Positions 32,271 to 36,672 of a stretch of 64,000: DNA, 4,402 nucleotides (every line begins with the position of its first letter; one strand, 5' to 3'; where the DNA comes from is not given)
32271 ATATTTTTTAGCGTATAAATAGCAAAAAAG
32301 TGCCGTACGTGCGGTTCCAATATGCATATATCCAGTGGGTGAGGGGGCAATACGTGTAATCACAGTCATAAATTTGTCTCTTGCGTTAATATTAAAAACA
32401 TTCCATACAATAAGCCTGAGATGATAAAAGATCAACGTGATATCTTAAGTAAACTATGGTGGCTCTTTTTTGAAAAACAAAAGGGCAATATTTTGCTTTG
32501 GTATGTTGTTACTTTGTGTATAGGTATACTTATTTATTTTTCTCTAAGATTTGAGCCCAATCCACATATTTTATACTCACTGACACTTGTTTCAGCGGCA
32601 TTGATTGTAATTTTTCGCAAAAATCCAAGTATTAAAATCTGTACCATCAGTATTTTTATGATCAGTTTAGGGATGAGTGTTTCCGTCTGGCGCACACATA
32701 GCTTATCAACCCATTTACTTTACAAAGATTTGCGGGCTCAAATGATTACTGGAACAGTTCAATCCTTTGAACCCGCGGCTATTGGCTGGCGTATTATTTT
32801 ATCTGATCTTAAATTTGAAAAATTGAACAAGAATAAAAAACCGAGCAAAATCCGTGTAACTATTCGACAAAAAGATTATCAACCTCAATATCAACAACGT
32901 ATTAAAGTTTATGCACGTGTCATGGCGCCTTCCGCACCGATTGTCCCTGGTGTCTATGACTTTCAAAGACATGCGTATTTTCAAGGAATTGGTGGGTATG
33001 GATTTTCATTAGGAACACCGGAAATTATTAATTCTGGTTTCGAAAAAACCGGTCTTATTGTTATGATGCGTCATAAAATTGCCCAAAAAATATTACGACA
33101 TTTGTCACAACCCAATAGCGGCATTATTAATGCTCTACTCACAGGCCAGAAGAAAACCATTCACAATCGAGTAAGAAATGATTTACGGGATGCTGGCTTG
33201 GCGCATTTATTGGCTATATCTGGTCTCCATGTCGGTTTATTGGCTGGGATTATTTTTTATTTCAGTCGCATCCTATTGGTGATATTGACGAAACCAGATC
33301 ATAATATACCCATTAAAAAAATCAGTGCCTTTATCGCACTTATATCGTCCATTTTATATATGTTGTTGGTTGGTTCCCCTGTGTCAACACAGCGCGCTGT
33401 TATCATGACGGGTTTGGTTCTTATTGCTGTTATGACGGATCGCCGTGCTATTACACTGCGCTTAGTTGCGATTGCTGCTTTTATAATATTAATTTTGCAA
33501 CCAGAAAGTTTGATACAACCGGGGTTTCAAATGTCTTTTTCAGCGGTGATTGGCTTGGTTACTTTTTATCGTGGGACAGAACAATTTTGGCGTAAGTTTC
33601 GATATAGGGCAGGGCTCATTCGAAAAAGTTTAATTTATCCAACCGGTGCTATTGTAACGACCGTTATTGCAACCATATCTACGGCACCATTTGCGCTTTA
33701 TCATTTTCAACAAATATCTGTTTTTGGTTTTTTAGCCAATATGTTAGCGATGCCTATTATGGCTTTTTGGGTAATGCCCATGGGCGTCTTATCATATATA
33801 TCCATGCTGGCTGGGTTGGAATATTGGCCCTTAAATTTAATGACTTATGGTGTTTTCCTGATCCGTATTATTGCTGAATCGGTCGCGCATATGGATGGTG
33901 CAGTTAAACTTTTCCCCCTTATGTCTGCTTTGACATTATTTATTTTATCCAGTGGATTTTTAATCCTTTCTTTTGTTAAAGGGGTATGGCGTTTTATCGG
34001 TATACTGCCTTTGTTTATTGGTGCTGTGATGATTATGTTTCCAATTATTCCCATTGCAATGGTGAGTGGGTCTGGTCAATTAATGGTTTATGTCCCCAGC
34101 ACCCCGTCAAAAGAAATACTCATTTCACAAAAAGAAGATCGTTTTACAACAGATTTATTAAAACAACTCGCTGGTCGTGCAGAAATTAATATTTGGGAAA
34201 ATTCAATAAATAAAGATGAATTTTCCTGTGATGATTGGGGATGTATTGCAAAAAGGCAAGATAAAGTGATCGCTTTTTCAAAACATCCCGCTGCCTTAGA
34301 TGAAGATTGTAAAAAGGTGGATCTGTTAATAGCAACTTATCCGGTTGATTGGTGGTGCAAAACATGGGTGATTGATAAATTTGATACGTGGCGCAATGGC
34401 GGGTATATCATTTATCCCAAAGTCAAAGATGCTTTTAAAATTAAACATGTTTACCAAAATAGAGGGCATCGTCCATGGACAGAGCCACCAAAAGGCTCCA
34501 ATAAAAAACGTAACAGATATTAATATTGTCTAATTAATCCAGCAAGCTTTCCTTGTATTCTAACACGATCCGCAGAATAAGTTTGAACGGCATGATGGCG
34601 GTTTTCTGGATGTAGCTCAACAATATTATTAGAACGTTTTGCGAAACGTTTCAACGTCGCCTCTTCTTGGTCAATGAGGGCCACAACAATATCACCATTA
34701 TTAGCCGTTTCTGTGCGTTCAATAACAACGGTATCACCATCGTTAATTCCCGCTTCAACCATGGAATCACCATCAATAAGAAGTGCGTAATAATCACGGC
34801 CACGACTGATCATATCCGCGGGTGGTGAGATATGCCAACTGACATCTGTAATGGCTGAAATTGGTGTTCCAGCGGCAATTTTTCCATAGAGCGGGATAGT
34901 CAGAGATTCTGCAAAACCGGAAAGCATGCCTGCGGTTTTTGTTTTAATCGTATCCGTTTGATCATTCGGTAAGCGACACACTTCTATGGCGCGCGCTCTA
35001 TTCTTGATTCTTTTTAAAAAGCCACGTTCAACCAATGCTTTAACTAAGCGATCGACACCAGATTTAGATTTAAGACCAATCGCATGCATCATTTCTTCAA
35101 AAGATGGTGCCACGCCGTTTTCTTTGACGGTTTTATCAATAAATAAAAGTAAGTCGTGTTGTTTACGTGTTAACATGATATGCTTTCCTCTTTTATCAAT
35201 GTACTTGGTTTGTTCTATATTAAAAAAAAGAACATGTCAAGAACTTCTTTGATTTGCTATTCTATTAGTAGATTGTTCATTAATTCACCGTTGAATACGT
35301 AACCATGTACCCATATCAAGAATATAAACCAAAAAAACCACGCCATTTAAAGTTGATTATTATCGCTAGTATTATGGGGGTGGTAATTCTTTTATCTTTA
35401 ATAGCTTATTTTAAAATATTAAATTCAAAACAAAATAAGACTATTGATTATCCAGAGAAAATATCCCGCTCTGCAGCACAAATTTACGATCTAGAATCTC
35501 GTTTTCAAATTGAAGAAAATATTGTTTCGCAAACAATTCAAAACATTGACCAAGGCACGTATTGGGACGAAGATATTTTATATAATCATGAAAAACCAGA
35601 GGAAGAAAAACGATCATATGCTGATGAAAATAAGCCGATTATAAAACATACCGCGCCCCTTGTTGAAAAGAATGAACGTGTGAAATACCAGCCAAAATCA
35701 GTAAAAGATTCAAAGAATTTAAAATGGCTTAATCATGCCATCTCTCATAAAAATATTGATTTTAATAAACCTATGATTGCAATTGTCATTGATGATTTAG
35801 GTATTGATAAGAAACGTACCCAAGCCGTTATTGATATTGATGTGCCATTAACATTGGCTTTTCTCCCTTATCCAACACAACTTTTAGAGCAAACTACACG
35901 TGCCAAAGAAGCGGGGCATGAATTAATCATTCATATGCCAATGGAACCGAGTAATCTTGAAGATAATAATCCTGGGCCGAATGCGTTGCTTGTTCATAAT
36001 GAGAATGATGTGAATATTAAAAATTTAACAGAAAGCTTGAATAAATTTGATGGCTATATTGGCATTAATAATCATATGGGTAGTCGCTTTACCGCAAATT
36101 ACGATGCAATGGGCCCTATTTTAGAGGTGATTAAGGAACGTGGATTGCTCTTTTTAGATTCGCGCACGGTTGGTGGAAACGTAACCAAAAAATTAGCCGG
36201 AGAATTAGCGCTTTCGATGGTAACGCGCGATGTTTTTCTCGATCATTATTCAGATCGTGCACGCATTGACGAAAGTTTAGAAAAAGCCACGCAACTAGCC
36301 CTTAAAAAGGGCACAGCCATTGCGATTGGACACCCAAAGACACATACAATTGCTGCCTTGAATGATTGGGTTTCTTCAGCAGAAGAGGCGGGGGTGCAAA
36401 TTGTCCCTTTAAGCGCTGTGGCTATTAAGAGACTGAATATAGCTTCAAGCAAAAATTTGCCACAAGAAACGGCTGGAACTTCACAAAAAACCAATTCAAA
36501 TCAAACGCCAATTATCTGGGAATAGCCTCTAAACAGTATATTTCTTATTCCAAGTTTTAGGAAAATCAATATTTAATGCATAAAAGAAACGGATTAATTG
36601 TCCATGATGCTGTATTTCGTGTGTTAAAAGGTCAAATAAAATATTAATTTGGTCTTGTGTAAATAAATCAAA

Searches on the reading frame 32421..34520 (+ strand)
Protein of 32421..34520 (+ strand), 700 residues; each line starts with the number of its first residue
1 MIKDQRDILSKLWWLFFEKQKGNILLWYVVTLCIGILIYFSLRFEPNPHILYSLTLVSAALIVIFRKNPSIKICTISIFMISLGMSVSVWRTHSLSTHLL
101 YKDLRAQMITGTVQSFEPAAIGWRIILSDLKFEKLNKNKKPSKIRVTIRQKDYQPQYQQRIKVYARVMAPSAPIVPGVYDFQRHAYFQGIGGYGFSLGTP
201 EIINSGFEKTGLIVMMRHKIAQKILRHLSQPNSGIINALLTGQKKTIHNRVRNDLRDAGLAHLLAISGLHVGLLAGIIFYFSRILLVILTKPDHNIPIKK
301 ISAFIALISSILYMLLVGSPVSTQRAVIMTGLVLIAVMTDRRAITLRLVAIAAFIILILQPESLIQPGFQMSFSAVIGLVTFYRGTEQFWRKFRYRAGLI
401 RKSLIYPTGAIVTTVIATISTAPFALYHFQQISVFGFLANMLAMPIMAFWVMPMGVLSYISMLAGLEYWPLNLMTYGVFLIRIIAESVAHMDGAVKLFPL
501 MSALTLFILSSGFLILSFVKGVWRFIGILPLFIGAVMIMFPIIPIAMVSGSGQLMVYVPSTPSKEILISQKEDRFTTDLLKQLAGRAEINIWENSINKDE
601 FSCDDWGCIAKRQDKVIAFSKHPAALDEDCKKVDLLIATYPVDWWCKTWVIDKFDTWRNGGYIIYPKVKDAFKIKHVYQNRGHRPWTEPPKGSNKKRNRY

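Call 32: search_protein_families(library=ncbifam, proteins=[window:32421-34520:+], max_evalue=0.00001)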
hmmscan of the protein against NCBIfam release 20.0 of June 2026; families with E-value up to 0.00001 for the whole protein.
window:32421-34520:+ (700 aa): 4 families
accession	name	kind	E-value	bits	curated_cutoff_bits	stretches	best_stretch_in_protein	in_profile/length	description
TIGR00361.1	ComEC_Rec2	equivalog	8.3e-39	133.3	190.05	1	137-521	40-407/663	DNA internalization-related competence protein ComEC/Rec2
TIGR00360.1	ComEC_N-term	subfamily_domain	1.4e-27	97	36.5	1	260-453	1-170/171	ComEC/Rec2-related protein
NF008580.0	PRK11539.1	equivalog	1.6e-21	76.4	969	1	30-467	10-425/758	ComEC family protein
NF045979.1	ComEC_MAG0480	equivalog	1.5e-16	60.3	150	1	237-449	200-388/461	MAG0480 family ComEC-like protein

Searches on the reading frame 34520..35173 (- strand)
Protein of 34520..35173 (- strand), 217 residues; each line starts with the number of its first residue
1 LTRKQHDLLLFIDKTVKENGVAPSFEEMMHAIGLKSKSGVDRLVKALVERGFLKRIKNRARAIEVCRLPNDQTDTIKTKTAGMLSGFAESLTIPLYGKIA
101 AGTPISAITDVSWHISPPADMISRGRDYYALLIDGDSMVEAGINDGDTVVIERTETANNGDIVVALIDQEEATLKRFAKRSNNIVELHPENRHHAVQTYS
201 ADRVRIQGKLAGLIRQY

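Call 32: search_protein_families(library=ncbifam, proteins=[window:34520-35173:-], max_evalue=0.00001)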
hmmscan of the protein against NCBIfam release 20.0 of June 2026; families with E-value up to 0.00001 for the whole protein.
window:34520-35173:- (217 aa): 2 families
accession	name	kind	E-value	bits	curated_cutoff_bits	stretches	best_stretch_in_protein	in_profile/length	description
TIGR00498.1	lexA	equivalog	4.1e-51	173.5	110.95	1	1-216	4-201/203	transcriptional repressor LexA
NF007621.2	PRK10276.1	subfamily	9.1e-16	57.9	110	1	101-208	2-108/115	translesion error-prone DNA polymerase V autoproteolytic subunit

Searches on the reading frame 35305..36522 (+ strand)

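Call 32: search_protein_families(library=ncbifam, proteins=[window:35305-36522:+], max_evalue=0.00001)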
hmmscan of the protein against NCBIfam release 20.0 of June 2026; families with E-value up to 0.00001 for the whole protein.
window:35305-36522:+ (406 aa): 0 families

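Call 34: search_protein_families(library=pfam, proteins=[window:35305-36522:+], max_evalue=0.01)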
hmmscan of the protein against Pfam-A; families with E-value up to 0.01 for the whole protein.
window:35305-36522:+ (406 aa): 2 families
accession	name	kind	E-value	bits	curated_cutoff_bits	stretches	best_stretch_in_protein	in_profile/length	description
PF04748.18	Polysacc_deac_2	-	2.3e-73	246.2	27.5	1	160-372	1-211/212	Divergent polysaccharide deacetylase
PF03125.24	Sre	-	0.0024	17.6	22.9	1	16-73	191-246/365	Sre G protein-coupled chemoreceptor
